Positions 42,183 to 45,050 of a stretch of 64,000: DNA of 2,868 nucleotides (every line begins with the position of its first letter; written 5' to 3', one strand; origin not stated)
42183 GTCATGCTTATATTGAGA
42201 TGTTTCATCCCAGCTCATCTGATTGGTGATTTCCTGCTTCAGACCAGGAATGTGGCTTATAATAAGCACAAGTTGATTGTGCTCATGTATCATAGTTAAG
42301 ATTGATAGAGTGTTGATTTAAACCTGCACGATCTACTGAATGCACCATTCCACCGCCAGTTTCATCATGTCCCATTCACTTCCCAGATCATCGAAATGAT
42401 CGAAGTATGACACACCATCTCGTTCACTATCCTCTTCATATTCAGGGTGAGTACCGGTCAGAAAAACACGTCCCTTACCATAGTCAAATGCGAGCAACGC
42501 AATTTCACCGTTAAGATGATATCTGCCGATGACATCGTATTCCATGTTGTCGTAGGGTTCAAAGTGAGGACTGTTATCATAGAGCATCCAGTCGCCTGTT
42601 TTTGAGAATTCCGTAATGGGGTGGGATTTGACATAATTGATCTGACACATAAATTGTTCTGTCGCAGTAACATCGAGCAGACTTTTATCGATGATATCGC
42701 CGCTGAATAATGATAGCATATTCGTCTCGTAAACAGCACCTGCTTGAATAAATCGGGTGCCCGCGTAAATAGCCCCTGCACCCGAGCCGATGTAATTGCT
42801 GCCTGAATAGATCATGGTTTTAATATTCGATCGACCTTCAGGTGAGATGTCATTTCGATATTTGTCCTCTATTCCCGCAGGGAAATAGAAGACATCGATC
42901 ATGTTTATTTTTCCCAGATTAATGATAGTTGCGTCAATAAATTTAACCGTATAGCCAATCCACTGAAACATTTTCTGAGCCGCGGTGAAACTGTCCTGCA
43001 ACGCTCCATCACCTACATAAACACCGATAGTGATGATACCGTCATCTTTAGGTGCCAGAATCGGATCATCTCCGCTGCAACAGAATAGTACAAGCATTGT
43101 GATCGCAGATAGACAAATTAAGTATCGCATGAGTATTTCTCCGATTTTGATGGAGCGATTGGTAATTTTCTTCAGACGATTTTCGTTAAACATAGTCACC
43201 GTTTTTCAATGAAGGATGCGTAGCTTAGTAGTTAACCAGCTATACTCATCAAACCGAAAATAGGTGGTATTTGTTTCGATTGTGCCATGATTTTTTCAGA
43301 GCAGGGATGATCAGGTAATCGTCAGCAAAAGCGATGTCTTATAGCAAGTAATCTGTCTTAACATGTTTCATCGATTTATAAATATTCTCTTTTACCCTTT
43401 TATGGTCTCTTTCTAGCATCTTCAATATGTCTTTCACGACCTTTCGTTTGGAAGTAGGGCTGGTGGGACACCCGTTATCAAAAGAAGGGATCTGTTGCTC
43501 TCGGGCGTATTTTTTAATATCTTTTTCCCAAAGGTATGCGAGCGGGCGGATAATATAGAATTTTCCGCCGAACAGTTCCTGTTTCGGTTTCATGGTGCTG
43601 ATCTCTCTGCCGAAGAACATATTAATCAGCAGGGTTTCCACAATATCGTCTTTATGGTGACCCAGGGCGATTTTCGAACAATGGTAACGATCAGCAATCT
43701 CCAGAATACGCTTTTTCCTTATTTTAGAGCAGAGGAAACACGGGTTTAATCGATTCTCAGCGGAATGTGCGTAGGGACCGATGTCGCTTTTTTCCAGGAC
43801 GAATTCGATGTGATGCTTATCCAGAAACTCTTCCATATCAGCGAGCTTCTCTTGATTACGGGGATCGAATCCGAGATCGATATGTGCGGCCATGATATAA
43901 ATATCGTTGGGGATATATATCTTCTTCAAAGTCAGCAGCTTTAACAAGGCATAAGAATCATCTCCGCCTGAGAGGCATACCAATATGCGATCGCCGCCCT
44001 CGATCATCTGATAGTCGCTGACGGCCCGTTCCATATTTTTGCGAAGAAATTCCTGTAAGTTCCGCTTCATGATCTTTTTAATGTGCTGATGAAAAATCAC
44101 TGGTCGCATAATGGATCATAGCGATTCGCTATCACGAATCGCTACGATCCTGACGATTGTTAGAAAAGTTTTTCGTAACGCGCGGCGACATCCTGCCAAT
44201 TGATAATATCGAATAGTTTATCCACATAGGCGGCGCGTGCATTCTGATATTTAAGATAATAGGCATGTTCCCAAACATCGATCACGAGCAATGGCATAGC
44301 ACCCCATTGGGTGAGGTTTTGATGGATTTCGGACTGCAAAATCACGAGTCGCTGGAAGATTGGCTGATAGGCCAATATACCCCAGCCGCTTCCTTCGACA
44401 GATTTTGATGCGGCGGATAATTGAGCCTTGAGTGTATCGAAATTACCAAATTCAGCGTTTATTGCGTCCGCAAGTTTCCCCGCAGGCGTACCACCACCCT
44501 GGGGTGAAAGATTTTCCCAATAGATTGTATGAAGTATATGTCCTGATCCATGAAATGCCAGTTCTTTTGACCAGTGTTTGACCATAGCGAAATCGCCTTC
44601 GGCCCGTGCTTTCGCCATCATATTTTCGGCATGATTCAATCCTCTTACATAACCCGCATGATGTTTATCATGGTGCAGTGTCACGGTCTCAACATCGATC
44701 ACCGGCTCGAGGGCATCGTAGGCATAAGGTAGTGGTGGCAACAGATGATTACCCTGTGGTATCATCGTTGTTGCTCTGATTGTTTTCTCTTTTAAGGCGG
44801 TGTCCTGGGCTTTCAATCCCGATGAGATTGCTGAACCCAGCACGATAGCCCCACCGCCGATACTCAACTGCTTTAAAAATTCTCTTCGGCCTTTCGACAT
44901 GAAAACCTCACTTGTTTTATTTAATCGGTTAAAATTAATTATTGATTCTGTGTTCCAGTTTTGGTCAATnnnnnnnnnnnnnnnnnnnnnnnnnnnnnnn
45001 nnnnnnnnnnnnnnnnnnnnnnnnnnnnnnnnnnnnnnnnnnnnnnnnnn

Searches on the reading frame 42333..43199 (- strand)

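Call 20: search_protein_families(library=pfam, proteins=[window:42333-43199:-], max_evalue=0.001)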
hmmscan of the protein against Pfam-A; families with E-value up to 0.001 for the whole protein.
window:42333-43199:- (288 aa): 1 family
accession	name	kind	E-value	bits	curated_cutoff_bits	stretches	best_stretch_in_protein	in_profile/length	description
PF09825.15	BPL_N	-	2.1e-10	40.4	24.2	1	58-149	3-98/283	Biotin-protein ligase, N terminal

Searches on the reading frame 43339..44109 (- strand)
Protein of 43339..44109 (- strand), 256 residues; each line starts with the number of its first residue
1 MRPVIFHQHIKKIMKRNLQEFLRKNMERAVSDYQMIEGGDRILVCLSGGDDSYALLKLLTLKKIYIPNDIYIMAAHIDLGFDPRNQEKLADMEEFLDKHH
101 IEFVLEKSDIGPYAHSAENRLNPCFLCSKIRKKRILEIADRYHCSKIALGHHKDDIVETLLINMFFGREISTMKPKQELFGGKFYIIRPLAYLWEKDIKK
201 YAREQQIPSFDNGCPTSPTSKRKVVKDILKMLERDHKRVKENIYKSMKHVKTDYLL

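Call 20: search_protein_families(library=pfam, proteins=[window:43339-44109:-], max_evalue=0.001)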
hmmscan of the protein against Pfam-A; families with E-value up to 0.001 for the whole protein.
window:43339-44109:- (256 aa): 1 family
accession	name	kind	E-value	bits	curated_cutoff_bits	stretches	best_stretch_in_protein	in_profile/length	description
PF01171.26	ATP_bind_3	-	1.8e-21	77.1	27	1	42-211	2-165/182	PP-loop family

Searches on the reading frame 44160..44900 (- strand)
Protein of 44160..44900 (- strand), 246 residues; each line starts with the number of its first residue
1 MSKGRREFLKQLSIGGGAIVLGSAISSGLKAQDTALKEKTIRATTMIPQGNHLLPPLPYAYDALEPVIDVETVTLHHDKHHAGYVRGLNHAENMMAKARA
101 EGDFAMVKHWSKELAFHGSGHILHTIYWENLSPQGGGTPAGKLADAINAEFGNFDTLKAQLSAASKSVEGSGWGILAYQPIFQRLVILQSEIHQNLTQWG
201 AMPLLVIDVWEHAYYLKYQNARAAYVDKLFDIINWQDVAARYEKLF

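Call 3: search_protein_families(library=pfam, proteins=[window:44160-44900:-], max_evalue=1)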
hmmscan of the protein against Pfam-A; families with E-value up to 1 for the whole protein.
window:44160-44900:- (246 aa): 3 families
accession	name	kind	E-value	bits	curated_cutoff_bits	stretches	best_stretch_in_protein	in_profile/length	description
PF02777.23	Sod_Fe_C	-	2.9e-35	120.8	20.9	1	139-241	1-102/102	Iron/manganese superoxide dismutases, C-terminal domain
PF00081.27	Sod_Fe_N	-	2.6e-28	98.7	27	1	52-132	2-82/82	Iron/manganese superoxide dismutases, alpha-hairpin domain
PF22284.1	DUF6961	-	0.14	12.8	27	0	232-245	40-53/58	Family of unknown function (DUF6961)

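Call 4: search_protein_families(library=ncbifam, proteins=[window:44160-44900:-], max_evalue=1)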
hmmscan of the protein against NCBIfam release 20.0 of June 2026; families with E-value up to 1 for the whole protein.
window:44160-44900:- (246 aa): 5 families
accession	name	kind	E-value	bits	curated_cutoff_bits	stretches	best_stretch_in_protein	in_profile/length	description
NF041312.1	Superox_dis_Halo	equivalog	4.6e-61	206.3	300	1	54-244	2-190/196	superoxide dismutase [Mn]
NF007832.0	PRK10543.1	equivalog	4.4e-42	143.8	348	1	54-240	5-189/193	superoxide dismutase [Fe]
NF008177.0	PRK10925.1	equivalog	5.1e-34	117.9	363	1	53-244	4-204/206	superoxide dismutase [Mn]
TIGR01409.1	TAT_signal_seq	domain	0.0035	17.6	16.7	1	5-23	3-21/29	twin-arginine translocation signal domain-containing protein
NF002715.0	PRK02553.1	equivalog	0.07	13.4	66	1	52-70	7-25/47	photosystem II reaction center protein K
